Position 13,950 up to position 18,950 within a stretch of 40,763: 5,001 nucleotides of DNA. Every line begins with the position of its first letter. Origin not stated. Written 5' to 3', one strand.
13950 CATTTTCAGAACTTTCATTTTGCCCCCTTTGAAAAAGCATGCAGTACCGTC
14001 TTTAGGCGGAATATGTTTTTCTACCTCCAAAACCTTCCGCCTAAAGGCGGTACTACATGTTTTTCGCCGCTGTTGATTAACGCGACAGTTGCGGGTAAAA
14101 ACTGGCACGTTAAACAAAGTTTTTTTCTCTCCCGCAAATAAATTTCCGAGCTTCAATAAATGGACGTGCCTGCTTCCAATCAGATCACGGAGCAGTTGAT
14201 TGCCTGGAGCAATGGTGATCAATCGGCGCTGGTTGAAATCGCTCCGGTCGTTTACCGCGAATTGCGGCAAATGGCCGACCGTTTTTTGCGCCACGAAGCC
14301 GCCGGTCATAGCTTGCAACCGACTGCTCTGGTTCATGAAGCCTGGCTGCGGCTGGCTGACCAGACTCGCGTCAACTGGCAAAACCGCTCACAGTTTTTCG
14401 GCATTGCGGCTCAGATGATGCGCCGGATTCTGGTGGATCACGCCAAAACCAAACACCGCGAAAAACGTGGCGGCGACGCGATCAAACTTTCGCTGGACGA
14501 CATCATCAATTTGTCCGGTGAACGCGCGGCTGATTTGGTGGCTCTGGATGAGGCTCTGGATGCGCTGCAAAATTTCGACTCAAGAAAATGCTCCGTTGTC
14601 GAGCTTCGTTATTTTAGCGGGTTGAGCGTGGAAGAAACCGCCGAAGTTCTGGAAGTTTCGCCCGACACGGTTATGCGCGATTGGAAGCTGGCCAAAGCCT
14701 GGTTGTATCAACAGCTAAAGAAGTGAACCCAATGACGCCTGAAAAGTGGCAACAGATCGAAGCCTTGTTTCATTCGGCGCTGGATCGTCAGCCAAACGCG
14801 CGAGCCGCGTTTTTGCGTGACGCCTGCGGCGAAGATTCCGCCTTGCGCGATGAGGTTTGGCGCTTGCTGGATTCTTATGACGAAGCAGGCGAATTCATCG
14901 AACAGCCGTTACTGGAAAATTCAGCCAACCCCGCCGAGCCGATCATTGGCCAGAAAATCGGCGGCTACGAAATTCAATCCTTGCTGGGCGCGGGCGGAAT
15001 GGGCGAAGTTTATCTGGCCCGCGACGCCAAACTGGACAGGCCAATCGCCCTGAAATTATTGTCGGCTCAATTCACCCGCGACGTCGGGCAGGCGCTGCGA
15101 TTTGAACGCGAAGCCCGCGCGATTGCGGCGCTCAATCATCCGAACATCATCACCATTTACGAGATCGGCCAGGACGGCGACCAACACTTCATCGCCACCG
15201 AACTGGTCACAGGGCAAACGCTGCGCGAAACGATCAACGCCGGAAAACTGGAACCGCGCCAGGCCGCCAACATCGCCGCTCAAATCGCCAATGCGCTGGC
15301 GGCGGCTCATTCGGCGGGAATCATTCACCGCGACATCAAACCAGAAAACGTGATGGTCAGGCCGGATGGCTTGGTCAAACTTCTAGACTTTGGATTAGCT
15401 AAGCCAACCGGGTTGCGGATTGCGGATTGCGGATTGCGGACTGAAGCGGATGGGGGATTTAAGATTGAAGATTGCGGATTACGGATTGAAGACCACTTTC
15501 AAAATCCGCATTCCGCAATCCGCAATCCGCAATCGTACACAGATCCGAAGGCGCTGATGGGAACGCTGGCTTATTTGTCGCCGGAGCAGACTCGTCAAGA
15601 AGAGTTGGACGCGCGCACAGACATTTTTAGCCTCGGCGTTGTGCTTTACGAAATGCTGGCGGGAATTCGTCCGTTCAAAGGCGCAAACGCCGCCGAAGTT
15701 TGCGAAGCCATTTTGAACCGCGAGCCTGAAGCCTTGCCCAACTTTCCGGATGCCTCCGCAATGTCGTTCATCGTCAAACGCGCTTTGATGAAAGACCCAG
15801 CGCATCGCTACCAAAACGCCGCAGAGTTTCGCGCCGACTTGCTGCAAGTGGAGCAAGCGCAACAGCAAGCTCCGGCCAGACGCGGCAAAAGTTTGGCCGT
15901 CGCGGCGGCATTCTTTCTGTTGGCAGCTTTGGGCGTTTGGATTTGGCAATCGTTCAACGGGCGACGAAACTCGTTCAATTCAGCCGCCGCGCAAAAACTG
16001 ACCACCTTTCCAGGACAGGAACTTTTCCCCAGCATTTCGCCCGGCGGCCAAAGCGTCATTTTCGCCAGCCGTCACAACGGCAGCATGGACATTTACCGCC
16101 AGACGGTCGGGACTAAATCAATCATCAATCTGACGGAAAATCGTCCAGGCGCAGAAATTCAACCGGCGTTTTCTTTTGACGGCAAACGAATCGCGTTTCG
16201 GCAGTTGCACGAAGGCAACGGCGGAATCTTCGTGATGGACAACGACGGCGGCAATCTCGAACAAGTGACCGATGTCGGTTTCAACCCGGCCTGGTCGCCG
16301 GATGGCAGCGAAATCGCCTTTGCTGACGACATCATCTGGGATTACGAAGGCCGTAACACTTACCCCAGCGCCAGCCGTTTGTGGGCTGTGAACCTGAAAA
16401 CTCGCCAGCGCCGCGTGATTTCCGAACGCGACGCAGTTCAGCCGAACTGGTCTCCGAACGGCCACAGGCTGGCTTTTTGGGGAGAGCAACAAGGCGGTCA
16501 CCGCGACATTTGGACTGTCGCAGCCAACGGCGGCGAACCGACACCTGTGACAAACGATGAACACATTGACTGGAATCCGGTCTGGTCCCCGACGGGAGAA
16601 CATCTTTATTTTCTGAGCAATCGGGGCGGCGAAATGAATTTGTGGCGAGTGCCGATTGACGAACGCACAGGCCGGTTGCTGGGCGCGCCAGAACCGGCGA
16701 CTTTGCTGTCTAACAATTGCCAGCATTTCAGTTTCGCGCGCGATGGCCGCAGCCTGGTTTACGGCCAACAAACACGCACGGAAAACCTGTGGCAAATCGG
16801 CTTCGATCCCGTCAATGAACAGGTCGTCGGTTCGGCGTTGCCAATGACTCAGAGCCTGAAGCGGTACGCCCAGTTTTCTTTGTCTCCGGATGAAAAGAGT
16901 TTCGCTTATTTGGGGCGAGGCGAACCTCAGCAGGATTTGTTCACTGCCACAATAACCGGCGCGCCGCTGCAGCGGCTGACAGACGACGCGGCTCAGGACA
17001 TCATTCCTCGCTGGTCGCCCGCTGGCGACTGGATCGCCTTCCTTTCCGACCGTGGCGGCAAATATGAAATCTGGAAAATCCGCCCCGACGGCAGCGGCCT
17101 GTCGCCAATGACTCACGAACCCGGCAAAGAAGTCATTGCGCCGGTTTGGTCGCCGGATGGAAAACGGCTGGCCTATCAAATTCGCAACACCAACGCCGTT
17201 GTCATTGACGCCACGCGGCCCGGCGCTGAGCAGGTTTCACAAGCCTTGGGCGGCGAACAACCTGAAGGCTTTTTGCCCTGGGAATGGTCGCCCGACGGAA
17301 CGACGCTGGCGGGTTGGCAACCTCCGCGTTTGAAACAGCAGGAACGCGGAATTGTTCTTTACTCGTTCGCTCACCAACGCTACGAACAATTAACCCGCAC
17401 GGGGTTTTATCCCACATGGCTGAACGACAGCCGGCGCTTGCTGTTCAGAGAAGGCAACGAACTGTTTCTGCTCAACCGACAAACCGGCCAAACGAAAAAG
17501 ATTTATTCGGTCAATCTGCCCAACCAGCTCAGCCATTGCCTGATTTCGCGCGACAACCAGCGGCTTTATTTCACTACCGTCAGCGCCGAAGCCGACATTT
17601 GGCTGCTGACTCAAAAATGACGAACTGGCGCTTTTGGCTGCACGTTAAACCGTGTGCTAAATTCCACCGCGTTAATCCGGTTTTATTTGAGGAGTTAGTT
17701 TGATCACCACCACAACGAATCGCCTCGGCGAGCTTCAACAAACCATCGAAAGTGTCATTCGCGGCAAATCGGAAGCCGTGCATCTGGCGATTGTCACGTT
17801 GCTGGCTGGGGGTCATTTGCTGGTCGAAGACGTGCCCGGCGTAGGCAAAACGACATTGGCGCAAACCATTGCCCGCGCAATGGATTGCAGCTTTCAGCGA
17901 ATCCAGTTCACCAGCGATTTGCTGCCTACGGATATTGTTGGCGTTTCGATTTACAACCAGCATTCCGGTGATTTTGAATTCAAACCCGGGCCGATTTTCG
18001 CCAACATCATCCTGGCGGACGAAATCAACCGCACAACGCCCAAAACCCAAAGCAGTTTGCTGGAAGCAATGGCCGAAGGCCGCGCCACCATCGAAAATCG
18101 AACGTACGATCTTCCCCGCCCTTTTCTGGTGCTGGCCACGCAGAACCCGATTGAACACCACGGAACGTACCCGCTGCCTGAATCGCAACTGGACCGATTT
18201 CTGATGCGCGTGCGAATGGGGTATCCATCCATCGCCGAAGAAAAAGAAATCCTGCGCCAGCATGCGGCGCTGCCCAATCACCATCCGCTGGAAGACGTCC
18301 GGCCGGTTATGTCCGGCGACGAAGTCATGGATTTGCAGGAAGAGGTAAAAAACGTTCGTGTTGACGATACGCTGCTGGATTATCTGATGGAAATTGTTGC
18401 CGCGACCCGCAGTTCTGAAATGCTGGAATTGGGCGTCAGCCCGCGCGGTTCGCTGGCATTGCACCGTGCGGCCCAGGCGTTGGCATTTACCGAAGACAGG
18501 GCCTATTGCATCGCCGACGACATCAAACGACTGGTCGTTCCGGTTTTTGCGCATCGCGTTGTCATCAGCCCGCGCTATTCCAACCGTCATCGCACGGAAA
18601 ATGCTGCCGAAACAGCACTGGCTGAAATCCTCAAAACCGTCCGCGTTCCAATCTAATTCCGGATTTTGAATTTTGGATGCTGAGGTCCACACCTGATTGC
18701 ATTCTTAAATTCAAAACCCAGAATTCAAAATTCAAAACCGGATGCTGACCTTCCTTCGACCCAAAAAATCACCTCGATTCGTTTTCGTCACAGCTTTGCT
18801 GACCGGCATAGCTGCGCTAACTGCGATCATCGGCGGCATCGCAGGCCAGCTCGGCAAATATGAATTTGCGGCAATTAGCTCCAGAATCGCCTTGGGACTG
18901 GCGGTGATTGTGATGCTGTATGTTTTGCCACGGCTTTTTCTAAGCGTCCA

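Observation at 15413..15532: A 120-bp heptad palindromic DNA element sits exactly in frame in the activation loop of the ECF-linked Ser/Thr kinase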

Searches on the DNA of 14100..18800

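Call 69: search_rna_families(source=window, start=14100, end=18800, threshold=evalue, max_evalue=1)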
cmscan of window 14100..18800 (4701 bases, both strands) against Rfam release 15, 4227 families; matches with E-value up to 1: 3.
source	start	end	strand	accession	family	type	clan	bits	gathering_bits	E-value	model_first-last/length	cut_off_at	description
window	18655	18751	-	RF00804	mir-240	Gene; miRNA;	-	28.5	67.5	0.014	1-99/99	no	mir-240 microRNA precursor family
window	18665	18738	+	RF03339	mir-3047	Gene; miRNA;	-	24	53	0.21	1-61/61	no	mir-3047 microRNA precursor family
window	15459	15537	-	RF01013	mir-577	Gene; miRNA;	-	23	100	0.65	1-86/86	no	mir-577 microRNA precursor family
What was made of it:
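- Tried and rejected: The Rfam scan of 14100-18800 gave only sub-threshold microRNA-precursor hits, that is, generic hairpins (call 69).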

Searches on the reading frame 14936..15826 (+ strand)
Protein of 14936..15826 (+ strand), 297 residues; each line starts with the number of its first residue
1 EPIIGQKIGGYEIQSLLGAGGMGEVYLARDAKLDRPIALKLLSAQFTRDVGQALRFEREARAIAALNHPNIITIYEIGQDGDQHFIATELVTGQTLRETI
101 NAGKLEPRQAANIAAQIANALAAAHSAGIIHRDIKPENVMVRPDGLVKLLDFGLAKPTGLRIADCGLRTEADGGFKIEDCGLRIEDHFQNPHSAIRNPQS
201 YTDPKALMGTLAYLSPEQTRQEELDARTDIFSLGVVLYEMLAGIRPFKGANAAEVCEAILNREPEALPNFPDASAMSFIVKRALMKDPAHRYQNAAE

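Call 86: search_solved_structures(query=window:14936-15826:+, max_evalue=1e-20, show_alignments=2)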
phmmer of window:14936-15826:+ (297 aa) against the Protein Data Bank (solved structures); distinct sequences matched with E-value up to 1e-20: 323 (the best 60 are shown).
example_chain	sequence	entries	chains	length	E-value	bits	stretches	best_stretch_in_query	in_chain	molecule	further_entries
6b2p_A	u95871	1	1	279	2.4e-53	184.6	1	10-157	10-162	Serine/threonine-protein kinase PknB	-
5u94_A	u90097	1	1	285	2.6e-53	184.4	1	10-157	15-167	Serine/threonine-protein kinase PknB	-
1o6y_A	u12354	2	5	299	3.2e-53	184.1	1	10-157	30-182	SERINE/THREONINE-PROTEIN KINASE PKNB | Probable serine/threonine-protein kinase pknB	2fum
1mru_A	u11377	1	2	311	3.8e-53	183.9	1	10-157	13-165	Probable serine/threonine-protein kinase pknB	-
3orm_A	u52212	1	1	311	1e-52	182.5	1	10-157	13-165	Serine/threonine protein kinase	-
6i2p_A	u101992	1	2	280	2.3e-52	181.3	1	10-157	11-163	Serine/threonine-protein kinase PknB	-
3ori_A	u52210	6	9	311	4.8e-52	180.3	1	10-157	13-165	Serine/threonine protein kinase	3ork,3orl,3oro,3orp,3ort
3f61_A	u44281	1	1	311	9.6e-52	179.3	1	10-157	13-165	Serine/threonine-protein kinase pknB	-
3f69_A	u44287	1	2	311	1.9e-51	178.3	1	10-157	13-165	Serine/threonine-protein kinase pknB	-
4ow8_A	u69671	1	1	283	1.2e-45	159.3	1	4-158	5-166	Serine/threonine-protein kinase PknA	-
9tmq_A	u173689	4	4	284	1.2e-45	159.3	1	4-158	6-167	Serine/threonine-protein kinase PknA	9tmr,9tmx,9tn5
6b2q_A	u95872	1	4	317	1.9e-45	158.6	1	4-158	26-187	Serine/threonine-protein kinase PknA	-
4x3f_A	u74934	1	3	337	2.4e-45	158.3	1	4-158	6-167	Serine/threonine-protein kinase PknA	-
9ruk_A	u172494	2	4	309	1.2e-44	156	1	9-156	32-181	Serine/threonine-protein kinase StkP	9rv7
9ruj_A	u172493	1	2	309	1.3e-44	155.9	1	9-156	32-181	Serine/threonine-protein kinase StkP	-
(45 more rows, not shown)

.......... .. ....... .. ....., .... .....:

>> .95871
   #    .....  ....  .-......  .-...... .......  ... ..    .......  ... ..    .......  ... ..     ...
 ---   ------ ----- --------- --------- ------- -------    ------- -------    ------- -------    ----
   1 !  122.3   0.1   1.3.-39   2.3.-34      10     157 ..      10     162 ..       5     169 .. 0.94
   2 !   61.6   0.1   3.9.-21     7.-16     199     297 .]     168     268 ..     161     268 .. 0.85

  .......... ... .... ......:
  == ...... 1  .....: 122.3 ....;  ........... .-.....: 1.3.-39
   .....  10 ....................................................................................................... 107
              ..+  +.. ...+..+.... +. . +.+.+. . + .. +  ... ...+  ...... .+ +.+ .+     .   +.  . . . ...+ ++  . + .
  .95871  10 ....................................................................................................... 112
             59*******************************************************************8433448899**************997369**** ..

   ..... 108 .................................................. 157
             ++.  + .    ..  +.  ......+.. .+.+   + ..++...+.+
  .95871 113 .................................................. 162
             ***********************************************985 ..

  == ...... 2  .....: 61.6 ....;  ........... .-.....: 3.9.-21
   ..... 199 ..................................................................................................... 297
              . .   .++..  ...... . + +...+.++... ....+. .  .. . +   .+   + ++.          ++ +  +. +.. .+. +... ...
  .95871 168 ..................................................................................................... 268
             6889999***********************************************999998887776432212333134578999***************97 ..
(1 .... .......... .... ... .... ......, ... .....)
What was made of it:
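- On Hanks-type Ser/Thr kinase paired with an ECF sigma factor (host gene): PknB E = 2e-53 (call 86).
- The PknB alignment splits at protein residues 227-267 (call 86).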
